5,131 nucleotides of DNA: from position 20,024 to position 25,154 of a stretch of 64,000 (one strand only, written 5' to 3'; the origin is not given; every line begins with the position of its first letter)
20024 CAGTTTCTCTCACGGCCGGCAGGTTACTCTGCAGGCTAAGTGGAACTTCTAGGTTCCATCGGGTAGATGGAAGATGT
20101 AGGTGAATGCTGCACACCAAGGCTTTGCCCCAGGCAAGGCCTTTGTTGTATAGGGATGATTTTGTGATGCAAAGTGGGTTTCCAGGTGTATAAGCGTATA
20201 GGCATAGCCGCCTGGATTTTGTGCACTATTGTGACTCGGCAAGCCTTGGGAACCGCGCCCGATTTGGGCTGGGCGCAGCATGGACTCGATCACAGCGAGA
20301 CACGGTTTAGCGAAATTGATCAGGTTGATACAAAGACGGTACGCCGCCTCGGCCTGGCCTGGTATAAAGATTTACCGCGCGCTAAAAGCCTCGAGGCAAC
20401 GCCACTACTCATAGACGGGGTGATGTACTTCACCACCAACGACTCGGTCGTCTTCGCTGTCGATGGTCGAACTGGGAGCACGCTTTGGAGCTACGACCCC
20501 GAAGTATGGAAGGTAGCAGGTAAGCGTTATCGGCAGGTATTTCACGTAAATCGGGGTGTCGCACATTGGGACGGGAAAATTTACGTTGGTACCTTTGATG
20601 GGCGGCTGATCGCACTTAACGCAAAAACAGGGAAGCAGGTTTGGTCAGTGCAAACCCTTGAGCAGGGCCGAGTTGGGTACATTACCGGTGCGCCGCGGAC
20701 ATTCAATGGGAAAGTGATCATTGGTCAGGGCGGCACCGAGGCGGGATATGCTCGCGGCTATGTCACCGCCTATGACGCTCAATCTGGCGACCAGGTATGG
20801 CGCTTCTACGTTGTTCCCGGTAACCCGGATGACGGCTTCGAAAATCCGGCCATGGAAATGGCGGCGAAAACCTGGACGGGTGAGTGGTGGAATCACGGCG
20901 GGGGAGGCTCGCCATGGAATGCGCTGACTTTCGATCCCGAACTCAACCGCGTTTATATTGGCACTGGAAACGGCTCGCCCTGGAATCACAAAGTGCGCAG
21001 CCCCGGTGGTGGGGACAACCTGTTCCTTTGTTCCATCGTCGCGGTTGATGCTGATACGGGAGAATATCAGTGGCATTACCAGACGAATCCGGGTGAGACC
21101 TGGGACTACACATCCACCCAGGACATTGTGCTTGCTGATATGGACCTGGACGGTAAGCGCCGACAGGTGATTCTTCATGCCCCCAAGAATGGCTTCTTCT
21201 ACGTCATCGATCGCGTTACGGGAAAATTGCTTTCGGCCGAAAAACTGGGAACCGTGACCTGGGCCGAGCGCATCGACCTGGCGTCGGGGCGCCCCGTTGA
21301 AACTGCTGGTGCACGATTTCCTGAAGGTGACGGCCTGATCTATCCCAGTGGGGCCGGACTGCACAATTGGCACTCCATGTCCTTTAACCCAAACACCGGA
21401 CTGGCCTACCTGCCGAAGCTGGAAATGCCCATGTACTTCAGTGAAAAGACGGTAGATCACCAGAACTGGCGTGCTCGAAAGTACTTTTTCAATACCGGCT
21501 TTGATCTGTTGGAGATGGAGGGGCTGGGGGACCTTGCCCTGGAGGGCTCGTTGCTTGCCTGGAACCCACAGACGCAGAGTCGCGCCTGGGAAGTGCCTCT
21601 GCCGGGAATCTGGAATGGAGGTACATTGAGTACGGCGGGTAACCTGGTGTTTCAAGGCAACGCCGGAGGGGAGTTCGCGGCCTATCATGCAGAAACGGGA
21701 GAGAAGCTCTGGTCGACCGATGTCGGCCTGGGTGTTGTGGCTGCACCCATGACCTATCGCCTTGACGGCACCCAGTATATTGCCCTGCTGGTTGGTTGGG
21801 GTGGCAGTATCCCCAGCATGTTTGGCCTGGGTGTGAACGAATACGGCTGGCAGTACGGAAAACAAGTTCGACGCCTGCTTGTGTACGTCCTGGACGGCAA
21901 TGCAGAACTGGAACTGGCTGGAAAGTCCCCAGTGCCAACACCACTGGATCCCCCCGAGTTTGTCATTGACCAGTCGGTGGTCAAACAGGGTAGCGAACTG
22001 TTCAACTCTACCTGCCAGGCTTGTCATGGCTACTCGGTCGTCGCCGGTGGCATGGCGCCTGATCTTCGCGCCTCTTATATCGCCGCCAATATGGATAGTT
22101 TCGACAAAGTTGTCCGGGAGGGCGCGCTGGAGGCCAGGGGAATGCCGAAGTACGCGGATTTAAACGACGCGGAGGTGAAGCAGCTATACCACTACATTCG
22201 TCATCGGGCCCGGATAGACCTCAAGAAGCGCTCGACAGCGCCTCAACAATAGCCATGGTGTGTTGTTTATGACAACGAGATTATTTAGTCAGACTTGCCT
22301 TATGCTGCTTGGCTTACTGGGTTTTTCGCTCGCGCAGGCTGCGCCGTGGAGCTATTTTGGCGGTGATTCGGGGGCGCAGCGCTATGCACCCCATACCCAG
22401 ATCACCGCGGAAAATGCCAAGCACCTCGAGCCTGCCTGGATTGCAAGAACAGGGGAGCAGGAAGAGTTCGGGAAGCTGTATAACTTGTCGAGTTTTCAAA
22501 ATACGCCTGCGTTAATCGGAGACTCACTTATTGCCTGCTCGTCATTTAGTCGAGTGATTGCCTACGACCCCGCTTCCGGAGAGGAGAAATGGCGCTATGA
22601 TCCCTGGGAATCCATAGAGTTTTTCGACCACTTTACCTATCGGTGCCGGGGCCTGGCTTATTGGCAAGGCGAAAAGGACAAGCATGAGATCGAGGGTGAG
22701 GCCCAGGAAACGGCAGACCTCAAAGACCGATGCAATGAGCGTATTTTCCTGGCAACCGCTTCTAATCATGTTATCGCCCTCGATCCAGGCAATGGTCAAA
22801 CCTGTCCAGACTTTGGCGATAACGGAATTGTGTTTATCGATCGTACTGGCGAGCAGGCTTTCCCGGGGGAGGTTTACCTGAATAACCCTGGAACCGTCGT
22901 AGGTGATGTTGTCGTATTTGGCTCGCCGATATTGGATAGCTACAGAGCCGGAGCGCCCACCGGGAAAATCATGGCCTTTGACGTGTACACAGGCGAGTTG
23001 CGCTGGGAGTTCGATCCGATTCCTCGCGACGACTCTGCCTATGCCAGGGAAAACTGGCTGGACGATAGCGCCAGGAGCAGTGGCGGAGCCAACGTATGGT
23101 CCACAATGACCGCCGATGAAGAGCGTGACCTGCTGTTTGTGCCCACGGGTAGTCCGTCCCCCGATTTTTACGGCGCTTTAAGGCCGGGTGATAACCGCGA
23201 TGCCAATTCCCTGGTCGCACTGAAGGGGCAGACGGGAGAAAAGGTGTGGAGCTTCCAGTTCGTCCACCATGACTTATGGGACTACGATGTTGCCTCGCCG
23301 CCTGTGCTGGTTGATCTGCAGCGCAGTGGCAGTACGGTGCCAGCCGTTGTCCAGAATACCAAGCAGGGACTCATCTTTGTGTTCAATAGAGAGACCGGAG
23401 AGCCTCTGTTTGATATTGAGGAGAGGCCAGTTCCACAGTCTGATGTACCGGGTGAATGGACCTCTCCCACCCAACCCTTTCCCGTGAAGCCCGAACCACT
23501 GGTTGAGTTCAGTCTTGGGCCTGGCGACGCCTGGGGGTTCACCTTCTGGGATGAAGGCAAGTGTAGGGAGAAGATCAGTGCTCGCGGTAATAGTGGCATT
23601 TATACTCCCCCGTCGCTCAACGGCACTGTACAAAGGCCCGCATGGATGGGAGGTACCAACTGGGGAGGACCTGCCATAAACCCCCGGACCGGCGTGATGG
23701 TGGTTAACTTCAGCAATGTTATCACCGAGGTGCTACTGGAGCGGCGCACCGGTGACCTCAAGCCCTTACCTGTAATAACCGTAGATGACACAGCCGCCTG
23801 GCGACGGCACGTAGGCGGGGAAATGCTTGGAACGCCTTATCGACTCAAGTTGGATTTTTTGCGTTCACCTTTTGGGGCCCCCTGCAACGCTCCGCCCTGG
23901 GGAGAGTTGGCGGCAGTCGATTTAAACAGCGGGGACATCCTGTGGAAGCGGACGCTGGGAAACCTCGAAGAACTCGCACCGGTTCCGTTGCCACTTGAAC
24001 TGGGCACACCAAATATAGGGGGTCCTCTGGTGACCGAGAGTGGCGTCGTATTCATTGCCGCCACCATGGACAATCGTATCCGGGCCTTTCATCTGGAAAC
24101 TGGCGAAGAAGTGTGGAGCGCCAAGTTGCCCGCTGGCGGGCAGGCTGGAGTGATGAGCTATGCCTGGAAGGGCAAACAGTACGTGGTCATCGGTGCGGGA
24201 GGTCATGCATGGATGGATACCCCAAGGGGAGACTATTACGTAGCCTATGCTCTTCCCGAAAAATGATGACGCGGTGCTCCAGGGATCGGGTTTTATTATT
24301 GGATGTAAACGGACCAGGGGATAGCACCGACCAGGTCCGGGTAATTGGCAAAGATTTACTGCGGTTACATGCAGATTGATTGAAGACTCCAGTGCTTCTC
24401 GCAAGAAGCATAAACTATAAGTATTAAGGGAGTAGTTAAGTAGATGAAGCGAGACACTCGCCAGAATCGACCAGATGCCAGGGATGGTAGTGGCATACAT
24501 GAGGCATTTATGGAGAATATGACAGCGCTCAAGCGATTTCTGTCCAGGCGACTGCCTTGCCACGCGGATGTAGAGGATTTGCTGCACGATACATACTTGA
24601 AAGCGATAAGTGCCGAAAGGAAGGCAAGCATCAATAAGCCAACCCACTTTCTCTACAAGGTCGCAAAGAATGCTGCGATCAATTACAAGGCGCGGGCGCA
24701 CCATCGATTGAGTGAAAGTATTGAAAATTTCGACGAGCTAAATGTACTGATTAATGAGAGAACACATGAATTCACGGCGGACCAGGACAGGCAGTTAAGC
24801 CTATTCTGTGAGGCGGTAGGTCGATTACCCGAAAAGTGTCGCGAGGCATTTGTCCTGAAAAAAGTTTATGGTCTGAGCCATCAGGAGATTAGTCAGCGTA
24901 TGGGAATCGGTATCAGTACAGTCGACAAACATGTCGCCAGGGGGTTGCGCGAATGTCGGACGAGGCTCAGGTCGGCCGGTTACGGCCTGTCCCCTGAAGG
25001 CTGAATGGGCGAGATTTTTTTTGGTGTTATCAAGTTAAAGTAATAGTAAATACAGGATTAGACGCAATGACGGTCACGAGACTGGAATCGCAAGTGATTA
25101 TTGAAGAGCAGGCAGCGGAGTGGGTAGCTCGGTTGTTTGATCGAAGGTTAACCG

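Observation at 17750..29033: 2,066-nt apparently perfect direct repeat makes a plain TonB-dependent transporter and a sigma-coupled TonB-dependent transducer identical from mid-plug to the penultimate codon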

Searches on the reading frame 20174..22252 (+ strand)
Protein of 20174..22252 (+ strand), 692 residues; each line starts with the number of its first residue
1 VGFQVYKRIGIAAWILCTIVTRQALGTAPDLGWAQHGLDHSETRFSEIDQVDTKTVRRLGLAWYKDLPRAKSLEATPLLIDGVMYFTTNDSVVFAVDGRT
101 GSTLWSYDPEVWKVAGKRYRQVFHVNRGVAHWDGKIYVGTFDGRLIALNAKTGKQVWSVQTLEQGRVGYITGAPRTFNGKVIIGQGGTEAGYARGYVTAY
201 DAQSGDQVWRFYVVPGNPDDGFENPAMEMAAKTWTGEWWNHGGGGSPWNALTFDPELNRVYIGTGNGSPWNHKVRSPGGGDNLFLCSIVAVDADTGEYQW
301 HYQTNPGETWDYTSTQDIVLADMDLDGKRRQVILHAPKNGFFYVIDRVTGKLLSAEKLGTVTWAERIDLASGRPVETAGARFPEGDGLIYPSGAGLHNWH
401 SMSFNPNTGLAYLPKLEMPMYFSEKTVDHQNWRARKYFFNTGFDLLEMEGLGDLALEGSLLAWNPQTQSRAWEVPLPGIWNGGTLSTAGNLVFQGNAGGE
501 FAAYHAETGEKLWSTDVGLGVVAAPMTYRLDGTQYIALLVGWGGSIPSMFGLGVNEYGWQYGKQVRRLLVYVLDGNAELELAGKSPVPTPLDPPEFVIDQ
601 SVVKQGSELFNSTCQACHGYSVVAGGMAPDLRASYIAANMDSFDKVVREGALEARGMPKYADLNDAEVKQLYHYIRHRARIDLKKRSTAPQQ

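Call 5: search_protein_families(library=pfam, proteins=[window:20174-22252:+])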
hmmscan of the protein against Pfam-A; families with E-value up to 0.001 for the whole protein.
window:20174-22252:+ (692 aa): 5 families
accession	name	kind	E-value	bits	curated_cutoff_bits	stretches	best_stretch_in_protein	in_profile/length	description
PF01011.28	PQQ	-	4.4e-78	263.9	26.7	2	33-353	1-335/595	Glucose/ethanol/alcohol dehydrogenase, beta-propeller domain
PF13360.13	PQQ_2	-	3.3e-25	89.6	27.6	2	110-218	15-105/233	Outer membrane protein assembly factor BamB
PF13570.13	Beta-prop_ACSF4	-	1e-11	45.3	133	1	75-211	95-210/329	Beta-alanine-activating enzyme, beta-propeller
PF13442.11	Cytochrome_CBB3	-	1.6e-11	44.8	27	1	603-675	3-68/68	Cytochrome C oxidase, cbb3-type, subunit III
PF00034.26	Cytochrom_C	-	3.9e-05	25.3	21.3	1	604-677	2-88/90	Cytochrome c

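Call 20: search_protein_families(library=ncbifam, proteins=[window:20174-22252:+], max_evalue=0.00001)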
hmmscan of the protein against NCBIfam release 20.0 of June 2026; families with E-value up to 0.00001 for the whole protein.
window:20174-22252:+ (692 aa): 10 families
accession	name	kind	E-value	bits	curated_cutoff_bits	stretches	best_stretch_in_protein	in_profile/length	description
TIGR03075.1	PQQ_enz_alc_DH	subfamily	2.3e-166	554.5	480.05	1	32-544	20-530/530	PQQ-dependent dehydrogenase, methanol/ethanol family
TIGR04528.1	acido_non_PQQ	subfamily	1.3e-108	363.9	650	1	33-538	6-482/493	acido-empty-quinoprotein group A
TIGR03074.1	PQQ_membr_DH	subfamily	8e-55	186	832.65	2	26-354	150-502/783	membrane-bound PQQ-dependent dehydrogenase, glucose/quinate/shikimate family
TIGR03300.1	assembly_YfgL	equivalog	2.2e-19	69.4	285.2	1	63-211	44-171/377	outer membrane protein assembly factor BamB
NF008351.0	PRK11138.1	equivalog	1e-15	57.1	423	1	76-211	64-186/394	outer membrane protein assembly factor BamB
TIGR04494.1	c550_PedF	equivalog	9.7e-10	38.5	122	1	599-663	47-114/133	cytochrome c-550 PedF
NF041516.1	PA2928_fam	subfamily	1.2e-08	34.8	70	0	139-211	65-127/376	PA2928 family protein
NF053615.1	SerThrKinAfsKStmc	equivalog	1.6e-06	27.1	1300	1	72-211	565-690/809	protein serine/threonine kinase AfsK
NF011054.0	PRK14486.1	equivalog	3.4e-06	26.8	447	0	596-678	208-290/294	putative bifunctional cbb3-type cytochrome c oxidase subunit II/cytochrome c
TIGR03872.1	cytochrome_MoxG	equivalog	3.5e-06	27.2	147.8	1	597-685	38-128/133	cytochrome c(L), periplasmic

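Call 64: search_solved_structures(query=window:20174-22252:+, max_evalue=1e-20)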
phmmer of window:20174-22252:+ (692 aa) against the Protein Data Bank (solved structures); distinct sequences matched with E-value up to 1e-20: 26.
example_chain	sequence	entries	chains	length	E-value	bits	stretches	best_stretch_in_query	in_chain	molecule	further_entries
1kv9_A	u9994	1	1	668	3.1e-212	709.9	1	32-686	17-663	TYPE II QUINOHEMOPROTEIN ALCOHOL DEHYDROGENASE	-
1kb0_A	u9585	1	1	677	3.2e-180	604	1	29-677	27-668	quinohemoprotein alcohol dehydrogenase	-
1yiq_A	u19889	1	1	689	3.3e-179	600.7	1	32-682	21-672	Quinohemoprotein alcohol dehydrogenase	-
8gy2_A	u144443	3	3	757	7.8e-156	523.4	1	20-680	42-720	Alcohol dehydrogenase (quinone), dehydrogenase subunit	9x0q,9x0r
6zcv_A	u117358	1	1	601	1.6e-85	290.9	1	36-550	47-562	Quinoprotein ethanol dehydrogenase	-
6zcw_A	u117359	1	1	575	2.3e-85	290.4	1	36-550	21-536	Quinoprotein ethanol dehydrogenase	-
4tqo_B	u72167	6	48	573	2.7e-83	283.6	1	29-544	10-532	Methanol dehydrogenase protein, large subunit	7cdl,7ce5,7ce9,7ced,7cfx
1flg_A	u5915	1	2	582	2.2e-80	273.9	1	34-549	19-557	PROTEIN (QUINOPROTEIN ETHANOL DEHYDROGENASE)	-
4mae_A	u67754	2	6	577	8.3e-80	272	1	33-545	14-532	Methanol dehydrogenase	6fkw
6dam_A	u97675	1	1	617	5.8e-78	265.9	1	31-546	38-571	Lanthanide-dependent methanol dehydrogenase XoxF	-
9ism_A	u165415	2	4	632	6.8e-78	265.7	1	30-558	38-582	Methanol dehydrogenase, alpha subunit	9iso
1h4i_A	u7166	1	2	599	7.4e-78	265.6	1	30-558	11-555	METHANOL DEHYDROGENASE SUBUNIT 1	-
1w6s_A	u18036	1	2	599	1.7e-77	264.4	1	30-558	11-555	METHANOL DEHYDROGENASE SUBUNIT 1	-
1h4j_A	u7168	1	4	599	2.5e-77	263.8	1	30-558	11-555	Methanol dehydrogenase [cytochrome c] subunit 1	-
2d0v_A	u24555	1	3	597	2.7e-75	257.1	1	32-545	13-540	methanol dehydrogenase large subunit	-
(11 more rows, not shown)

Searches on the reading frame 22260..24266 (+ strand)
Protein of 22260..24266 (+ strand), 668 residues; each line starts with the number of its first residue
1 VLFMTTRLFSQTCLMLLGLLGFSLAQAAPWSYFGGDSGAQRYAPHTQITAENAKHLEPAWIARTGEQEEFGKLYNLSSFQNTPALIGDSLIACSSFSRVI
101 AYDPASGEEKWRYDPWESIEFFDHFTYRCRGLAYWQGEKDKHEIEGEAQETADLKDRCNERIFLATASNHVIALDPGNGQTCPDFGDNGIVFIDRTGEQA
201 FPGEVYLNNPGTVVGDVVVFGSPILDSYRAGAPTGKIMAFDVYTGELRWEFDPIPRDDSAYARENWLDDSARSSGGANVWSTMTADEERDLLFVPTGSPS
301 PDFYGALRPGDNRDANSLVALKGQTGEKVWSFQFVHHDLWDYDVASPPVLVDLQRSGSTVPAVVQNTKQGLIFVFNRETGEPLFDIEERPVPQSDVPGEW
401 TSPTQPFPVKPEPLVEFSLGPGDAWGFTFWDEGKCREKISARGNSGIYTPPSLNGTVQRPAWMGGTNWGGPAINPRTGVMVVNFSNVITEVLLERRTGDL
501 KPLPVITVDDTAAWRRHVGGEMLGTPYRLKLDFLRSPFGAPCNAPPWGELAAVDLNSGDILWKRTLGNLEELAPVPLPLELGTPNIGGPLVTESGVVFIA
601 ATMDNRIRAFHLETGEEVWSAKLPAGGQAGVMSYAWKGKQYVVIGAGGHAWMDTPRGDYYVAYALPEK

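Call 5: search_protein_families(library=pfam, proteins=[window:22260-24266:+])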
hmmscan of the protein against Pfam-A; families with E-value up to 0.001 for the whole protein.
window:22260-24266:+ (668 aa): 3 families
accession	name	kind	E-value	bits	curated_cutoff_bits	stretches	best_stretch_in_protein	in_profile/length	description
PF01011.28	PQQ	-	3.4e-211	703.5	26.7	1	30-642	1-595/595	Glucose/ethanol/alcohol dehydrogenase, beta-propeller domain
PF13360.13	PQQ_2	-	6.6e-17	62.4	27.6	1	548-628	3-66/233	Outer membrane protein assembly factor BamB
PF13570.13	Beta-prop_ACSF4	-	1.3e-05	25.3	133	0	548-624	155-213/329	Beta-alanine-activating enzyme, beta-propeller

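Call 20: search_protein_families(library=ncbifam, proteins=[window:22260-24266:+], max_evalue=0.00001)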
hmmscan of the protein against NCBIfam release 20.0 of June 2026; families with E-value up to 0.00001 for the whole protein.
window:22260-24266:+ (668 aa): 5 families
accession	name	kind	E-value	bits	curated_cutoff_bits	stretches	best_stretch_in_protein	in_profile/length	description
TIGR03074.1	PQQ_membr_DH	subfamily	1.7e-187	624.8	832.65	1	27-666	154-783/783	membrane-bound PQQ-dependent dehydrogenase, glucose/quinate/shikimate family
TIGR03075.1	PQQ_enz_alc_DH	subfamily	2.1e-57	194.9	480.05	2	28-381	19-337/530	PQQ-dependent dehydrogenase, methanol/ethanol family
TIGR04528.1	acido_non_PQQ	subfamily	3.5e-54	184.4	650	3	206-384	138-311/493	acido-empty-quinoprotein group A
TIGR03300.1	assembly_YfgL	equivalog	6.5e-14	51.4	285.2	0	508-625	38-135/377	outer membrane protein assembly factor BamB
NF008351.0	PRK11138.1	equivalog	1.8e-10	39.9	423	0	548-573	266-291/394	outer membrane protein assembly factor BamB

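Call 65: search_solved_structures(query=window:22260-24266:+, max_evalue=1e-10)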
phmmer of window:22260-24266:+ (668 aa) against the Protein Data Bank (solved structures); distinct sequences matched with E-value up to 1e-10: 25.
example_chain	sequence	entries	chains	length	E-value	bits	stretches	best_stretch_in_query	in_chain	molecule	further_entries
1kb0_A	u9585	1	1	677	1.4e-27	99.1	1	196-381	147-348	quinohemoprotein alcohol dehydrogenase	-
1kv9_A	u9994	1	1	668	1e-26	96.3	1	210-381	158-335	TYPE II QUINOHEMOPROTEIN ALCOHOL DEHYDROGENASE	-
1yiq_A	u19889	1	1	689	6.1e-25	90.4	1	218-396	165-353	Quinohemoprotein alcohol dehydrogenase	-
1lrw_A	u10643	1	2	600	3e-24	88.1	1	27-382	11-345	methanol dehydrogenase subunit 1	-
1g72_A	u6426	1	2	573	9.7e-24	86.4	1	234-383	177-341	METHANOL DEHYDROGENASE HEAVY SUBUNIT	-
2ad6_A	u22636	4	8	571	1e-23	86.4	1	234-383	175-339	Methanol dehydrogenase subunit 1 | METHANOL DEHYDROGENASE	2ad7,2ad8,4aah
6dam_A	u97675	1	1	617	7.3e-23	83.5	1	27-384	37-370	Lanthanide-dependent methanol dehydrogenase XoxF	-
2d0v_A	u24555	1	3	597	4.3e-22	81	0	264-382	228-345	methanol dehydrogenase large subunit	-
6oc5_A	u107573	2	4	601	5.9e-22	80.5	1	253-386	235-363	Lanthanide-dependent methanol dehydrogenase XoxF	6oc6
6zcw_A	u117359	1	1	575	1e-21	79.7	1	263-381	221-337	Quinoprotein ethanol dehydrogenase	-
8gy2_A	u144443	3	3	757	1.1e-21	79.7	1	234-381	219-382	Alcohol dehydrogenase (quinone), dehydrogenase subunit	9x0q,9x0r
6zcv_A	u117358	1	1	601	3.4e-21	78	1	262-381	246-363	Quinoprotein ethanol dehydrogenase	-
7o6z_A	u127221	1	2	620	2.3e-20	75.3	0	272-380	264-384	Methanol dehydrogenase (Cytochrome c) subunit 1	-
22vi_A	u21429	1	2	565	1e-19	73.1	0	588-651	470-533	Quinohemoprotein alcohol dehydrogenase ADH-IIG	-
5xm3_A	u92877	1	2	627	1.4e-19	72.7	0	235-381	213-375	Glucose dehydrogenase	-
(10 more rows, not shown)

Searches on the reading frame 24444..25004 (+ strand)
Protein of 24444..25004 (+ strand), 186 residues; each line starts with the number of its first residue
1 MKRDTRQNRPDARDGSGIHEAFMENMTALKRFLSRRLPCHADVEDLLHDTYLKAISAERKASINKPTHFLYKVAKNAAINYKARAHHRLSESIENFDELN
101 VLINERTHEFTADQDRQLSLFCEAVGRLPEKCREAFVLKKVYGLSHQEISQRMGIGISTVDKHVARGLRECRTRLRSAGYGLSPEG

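Call 5: search_protein_families(library=pfam, proteins=[window:24444-25004:+])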
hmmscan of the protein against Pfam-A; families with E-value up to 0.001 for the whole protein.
window:24444-25004:+ (186 aa): 4 families
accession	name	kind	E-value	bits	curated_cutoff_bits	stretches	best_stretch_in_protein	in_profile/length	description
PF08281.18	Sigma70_r4_2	-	2.9e-15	56.1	25.7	1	123-171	6-54/54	Sigma-70, region 4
PF04542.20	Sigma70_r2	-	1.1e-10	41.6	24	1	22-85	2-68/71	Sigma-70 region 2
PF04545.22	Sigma70_r4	-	4.7e-07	29.7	24.1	1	126-172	3-49/50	Sigma-70, region 4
PF07638.17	Sigma70_ECF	-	5.2e-05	23.7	21.1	1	45-165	51-173/185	ECF sigma factor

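Call 20: search_protein_families(library=ncbifam, proteins=[window:24444-25004:+], max_evalue=0.00001)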
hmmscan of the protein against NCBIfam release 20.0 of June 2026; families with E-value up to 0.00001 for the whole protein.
window:24444-25004:+ (186 aa): 52 families (the best 25 are shown)
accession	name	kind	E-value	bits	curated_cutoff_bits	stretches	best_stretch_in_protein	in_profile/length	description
NF009179.0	PRK12527.1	equivalog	7e-33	113.9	162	1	27-177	6-155/159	RNA polymerase sigma factor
TIGR02985.1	Sig70_bacteroi1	subfamily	1.7e-21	77.1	126.4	1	21-175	6-162/162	RNA polymerase sigma-70 factor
TIGR02937.1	sigma70-ECF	superfamily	1.8e-21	76.4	42.9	1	19-175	4-165/165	sigma-70 family RNA polymerase sigma factor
NF005448.0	PRK07037.1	equivalog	5.2e-20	71.8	190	1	8-176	4-172/186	RNA polymerase factor sigma-70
NF007232.0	PRK09651.1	subfamily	1.9e-17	63.9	185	1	27-171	22-164/173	RNA polymerase sigma factor FecI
TIGR02959.1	SigZ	equivalog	3.1e-17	62.9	168.65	1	27-176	6-149/170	RNA polymerase sigma factor SigZ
NF009180.0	PRK12528.1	subfamily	1.5e-16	60.9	184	1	17-171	9-161/165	RNA polymerase sigma factor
NF041727.1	ECF_sigma_FecI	equivalog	2.5e-16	60.1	260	1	22-171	17-164/169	ferric citrate uptake sigma factor FecI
NF009175.0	PRK12523.1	equivalog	3e-16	59.9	271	1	29-175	23-167/172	RNA polymerase sigma factor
NF007215.0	PRK09637.1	equivalog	3.2e-16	59.9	212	1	20-175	5-154/181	RNA polymerase sigma factor SigZ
NF040705.1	sigma_mbnA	exception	6.6e-15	55.5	350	1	34-169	17-152/272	methanobactin precursor domain-containing sigma factor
NF009166.1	PRK12513.1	equivalog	1.5e-13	50.9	206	1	27-175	33-186/193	RNA polymerase sigma factor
NF009176.0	PRK12524.1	equivalog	2.3e-13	50.4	264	1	34-175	44-184/196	RNA polymerase sigma factor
TIGR02950.1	SigM_subfam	subfamily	4.3e-13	49.4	147.95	1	18-174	2-157/159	RNA polymerase sigma factor, SigM family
TIGR02983.1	SigE-fam_strep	subfamily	6e-13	49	141.55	1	24-176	14-159/162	SigE family RNA polymerase sigma factor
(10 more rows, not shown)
